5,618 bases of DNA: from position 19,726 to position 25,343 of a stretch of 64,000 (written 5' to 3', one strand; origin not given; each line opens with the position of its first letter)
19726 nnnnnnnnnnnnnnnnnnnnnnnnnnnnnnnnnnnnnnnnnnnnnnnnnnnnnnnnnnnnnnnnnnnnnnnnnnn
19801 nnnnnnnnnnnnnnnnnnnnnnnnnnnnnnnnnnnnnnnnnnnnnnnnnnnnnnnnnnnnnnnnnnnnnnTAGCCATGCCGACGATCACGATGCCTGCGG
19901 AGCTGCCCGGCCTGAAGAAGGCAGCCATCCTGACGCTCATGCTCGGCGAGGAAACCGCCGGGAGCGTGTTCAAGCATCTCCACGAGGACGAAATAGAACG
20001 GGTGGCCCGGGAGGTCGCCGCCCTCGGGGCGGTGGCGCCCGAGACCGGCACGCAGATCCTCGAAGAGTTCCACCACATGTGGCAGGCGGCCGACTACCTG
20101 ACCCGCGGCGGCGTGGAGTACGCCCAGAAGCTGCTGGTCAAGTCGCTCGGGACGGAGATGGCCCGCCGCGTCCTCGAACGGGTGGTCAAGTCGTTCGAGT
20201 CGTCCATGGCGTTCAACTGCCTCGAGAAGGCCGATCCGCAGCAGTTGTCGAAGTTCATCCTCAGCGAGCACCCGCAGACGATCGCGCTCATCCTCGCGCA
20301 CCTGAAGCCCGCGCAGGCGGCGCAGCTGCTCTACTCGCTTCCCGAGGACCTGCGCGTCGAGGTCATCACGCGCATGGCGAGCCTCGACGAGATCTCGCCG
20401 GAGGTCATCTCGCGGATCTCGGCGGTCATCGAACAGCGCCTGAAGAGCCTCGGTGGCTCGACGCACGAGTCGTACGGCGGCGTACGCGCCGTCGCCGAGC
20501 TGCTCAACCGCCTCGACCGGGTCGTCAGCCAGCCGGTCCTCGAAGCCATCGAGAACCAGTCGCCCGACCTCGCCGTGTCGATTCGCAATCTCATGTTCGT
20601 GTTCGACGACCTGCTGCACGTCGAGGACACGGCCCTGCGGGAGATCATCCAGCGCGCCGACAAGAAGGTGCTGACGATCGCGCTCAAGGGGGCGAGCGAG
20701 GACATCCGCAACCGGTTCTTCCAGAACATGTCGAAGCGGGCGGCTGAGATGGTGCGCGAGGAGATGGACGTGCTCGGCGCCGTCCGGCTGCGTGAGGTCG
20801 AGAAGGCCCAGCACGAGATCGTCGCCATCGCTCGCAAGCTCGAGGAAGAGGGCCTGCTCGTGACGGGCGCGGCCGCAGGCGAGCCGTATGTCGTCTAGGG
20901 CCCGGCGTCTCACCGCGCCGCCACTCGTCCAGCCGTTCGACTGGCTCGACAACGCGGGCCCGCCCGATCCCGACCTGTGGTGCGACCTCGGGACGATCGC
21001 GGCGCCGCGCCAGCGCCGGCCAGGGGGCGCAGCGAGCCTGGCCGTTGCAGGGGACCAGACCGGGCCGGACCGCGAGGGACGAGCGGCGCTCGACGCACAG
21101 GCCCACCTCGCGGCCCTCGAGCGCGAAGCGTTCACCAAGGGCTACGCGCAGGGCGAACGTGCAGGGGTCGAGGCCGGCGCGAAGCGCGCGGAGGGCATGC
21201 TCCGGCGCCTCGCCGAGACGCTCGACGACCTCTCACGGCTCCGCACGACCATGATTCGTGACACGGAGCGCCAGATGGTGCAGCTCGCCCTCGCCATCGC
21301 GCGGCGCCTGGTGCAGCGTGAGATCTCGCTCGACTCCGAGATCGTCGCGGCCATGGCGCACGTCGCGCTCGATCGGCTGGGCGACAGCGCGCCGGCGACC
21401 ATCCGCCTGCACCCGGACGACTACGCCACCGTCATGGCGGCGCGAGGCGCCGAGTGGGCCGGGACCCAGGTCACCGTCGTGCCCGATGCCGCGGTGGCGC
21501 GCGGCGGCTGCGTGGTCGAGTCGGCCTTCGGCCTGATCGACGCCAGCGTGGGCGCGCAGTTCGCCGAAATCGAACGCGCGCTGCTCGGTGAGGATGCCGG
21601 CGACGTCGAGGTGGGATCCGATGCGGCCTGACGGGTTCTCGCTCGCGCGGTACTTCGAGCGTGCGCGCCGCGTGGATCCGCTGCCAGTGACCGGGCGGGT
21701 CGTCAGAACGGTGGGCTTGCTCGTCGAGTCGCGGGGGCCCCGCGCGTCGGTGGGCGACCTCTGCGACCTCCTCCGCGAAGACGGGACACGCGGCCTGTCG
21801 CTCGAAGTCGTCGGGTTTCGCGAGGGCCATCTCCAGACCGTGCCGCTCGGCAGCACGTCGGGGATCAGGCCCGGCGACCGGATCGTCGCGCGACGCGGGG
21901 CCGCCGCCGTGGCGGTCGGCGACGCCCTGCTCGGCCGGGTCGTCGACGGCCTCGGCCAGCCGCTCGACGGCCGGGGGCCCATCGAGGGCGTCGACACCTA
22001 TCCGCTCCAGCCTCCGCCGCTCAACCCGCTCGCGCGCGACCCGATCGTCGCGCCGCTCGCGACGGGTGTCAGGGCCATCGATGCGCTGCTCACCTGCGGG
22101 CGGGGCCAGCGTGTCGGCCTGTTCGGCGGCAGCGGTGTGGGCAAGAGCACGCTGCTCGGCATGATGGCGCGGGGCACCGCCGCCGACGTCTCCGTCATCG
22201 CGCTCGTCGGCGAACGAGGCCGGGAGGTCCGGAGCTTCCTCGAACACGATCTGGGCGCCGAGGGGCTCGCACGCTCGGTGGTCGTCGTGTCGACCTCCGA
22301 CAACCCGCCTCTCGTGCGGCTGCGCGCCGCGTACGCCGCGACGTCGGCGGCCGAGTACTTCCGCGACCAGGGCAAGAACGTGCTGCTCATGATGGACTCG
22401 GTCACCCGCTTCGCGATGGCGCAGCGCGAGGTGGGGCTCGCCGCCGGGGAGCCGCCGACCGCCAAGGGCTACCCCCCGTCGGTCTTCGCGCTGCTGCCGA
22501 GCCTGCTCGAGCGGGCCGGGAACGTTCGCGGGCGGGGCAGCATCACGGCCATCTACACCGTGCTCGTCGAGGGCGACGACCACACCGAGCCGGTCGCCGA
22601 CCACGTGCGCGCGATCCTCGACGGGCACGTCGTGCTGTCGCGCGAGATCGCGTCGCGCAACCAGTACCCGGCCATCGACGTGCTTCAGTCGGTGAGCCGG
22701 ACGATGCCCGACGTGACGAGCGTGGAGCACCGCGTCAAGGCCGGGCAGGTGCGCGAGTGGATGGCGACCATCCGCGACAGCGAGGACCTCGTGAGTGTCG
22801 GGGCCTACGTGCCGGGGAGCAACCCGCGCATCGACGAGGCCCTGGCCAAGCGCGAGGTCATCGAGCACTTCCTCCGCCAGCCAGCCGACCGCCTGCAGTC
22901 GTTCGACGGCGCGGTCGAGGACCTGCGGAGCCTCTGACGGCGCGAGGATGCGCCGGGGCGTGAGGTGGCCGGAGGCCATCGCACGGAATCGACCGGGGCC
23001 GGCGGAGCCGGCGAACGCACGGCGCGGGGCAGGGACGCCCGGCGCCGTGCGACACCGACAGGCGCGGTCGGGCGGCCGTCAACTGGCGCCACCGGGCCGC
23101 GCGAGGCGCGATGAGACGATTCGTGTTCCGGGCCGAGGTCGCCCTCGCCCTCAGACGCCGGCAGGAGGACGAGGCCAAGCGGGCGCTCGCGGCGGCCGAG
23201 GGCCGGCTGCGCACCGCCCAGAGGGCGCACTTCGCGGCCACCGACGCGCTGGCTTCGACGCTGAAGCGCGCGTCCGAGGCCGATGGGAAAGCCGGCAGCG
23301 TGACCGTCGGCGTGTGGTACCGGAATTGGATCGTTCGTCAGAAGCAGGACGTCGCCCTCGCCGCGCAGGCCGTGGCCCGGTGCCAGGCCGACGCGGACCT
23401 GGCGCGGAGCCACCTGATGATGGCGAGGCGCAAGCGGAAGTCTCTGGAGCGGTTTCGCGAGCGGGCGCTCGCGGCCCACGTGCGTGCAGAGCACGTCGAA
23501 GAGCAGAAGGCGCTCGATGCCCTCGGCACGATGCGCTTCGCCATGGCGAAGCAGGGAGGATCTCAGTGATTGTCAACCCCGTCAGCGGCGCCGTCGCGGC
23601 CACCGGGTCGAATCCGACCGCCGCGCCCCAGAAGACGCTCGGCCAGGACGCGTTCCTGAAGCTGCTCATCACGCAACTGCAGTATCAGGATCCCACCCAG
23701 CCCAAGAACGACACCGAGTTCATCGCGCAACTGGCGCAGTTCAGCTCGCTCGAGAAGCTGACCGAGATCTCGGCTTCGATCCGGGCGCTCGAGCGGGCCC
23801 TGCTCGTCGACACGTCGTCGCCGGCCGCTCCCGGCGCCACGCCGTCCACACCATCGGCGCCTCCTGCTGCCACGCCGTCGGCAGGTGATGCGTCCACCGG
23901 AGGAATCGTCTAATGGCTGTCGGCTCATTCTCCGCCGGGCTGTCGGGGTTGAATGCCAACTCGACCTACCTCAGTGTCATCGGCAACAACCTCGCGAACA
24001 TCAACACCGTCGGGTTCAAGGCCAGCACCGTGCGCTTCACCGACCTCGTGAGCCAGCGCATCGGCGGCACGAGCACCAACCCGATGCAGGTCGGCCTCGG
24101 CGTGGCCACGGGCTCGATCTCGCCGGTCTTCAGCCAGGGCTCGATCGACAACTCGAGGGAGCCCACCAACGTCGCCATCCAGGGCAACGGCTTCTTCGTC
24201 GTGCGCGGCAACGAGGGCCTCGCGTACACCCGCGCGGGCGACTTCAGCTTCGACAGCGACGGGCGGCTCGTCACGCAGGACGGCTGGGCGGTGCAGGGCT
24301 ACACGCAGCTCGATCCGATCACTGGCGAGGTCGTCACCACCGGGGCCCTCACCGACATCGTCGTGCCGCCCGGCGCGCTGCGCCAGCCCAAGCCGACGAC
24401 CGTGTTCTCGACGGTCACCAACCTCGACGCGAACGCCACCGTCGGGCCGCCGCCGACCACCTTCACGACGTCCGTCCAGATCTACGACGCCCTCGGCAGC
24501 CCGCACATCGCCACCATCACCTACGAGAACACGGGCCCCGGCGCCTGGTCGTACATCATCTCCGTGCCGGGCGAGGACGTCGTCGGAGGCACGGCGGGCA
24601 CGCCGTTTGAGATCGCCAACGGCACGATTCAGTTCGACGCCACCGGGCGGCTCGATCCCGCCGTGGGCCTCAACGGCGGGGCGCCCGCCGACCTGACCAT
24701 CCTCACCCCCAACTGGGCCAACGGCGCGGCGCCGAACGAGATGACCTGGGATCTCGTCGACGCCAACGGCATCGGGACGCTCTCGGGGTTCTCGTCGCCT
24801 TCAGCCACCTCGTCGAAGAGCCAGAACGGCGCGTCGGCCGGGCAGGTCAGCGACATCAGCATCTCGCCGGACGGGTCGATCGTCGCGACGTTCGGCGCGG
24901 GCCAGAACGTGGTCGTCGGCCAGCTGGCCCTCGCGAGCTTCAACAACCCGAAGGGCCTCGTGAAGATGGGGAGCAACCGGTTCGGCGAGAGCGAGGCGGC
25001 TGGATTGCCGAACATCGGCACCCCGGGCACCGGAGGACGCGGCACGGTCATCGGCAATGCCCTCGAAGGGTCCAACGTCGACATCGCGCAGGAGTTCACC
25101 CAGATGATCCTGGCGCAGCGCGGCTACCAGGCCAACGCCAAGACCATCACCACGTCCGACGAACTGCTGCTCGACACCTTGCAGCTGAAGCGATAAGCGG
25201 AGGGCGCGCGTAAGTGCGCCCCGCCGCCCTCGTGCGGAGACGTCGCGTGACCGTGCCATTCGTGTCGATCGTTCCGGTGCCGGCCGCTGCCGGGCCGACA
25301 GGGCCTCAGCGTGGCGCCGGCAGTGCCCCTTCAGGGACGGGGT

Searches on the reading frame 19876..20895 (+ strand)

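Call 58: search_protein_families(library=pfam, proteins=[window:19876-20895:+], max_evalue=0.0001)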
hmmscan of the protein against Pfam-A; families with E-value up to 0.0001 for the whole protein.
window:19876-20895:+ (340 aa): 4 families
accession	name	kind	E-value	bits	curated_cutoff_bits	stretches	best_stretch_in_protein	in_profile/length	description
PF01706.21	FliG_C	-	1e-40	138.7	23.3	1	223-328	1-106/108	FliG C-terminal domain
PF14842.11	FliG_N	-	4e-38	130.6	25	2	9-108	1-100/104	FliG N-terminal domain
PF14841.11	FliG_M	-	3.2e-31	107.8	25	1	121-194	1-74/76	FliG middle domain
PF03448.22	MgtE_N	-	6.5e-08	33.5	25.9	0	102-168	20-86/102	MgtE intracellular N domain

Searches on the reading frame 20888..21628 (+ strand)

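Call 58: search_protein_families(library=pfam, proteins=[window:20888-21628:+], max_evalue=0.0001)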
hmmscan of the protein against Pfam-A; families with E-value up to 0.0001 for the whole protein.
window:20888-21628:+ (247 aa): 1 family
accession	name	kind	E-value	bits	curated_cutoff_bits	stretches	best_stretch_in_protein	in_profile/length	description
PF02108.21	FliH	-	2e-22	79.9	24.1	1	106-227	5-127/128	Flagellar assembly protein FliH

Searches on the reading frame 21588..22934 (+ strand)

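Call 58: search_protein_families(library=pfam, proteins=[window:21588-22934:+], max_evalue=0.0001)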
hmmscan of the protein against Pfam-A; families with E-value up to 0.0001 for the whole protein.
window:21588-22934:+ (449 aa): 3 families
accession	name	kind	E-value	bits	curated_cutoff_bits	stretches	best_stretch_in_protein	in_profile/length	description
PF00006.31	ATP-synt_ab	-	5.4e-93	311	29.5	1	160-370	1-213/213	ATP synthase alpha/beta family, nucleotide-binding domain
PF18269.6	T3SS_ATPase_C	-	1.5e-22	79.6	22.7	1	377-447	1-71/72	T3SS EscN ATPase C-terminal domain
PF00005.33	ABC_tran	-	9.7e-06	26.7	25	1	168-205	6-43/137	ABC transporter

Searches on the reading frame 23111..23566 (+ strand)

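Call 58: search_protein_families(library=pfam, proteins=[window:23111-23566:+], max_evalue=0.0001)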
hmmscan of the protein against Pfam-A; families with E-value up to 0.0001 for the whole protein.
window:23111-23566:+ (152 aa): 1 family
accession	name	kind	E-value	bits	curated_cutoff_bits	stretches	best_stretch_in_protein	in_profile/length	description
PF02050.21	FliJ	-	2.7e-13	50.7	28.4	1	20-143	1-123/123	Flagellar FliJ protein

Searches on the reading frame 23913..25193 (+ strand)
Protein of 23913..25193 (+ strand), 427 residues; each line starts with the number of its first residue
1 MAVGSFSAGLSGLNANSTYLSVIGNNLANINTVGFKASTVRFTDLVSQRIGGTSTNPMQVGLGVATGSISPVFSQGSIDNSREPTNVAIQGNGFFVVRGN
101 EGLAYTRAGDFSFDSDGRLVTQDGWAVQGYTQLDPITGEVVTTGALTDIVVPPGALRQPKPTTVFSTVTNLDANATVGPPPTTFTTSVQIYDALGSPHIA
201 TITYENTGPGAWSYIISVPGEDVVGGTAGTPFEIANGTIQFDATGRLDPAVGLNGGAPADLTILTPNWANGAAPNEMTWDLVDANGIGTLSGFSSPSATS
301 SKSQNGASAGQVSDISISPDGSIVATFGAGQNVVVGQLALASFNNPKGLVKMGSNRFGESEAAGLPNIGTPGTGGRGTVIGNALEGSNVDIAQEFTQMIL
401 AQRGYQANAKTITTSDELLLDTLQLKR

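Call 58: search_protein_families(library=pfam, proteins=[window:23913-25193:+], max_evalue=0.0001)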
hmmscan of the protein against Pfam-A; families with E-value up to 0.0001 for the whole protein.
window:23913-25193:+ (427 aa): 4 families
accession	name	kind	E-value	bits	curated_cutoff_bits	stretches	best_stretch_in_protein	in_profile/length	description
PF07559.19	FlgE_D2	-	4.3e-18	66.6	22.7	1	182-306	20-141/142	Flagellar basal body protein FlaE D2 domain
PF06429.18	Flg_bbr_C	-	3.4e-17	62.1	23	1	382-425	3-46/46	Flagellar basal body rod FlgEFG protein C-terminal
PF22692.1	LlgE_F_G_D1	-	1.3e-15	57.8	27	1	88-154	1-50/64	Flagellar hook protein FlgE/F/G D1 domain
PF00460.25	Flg_bb_rod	-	5e-09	36.4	20.7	1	9-36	4-31/31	Flagella basal body rod protein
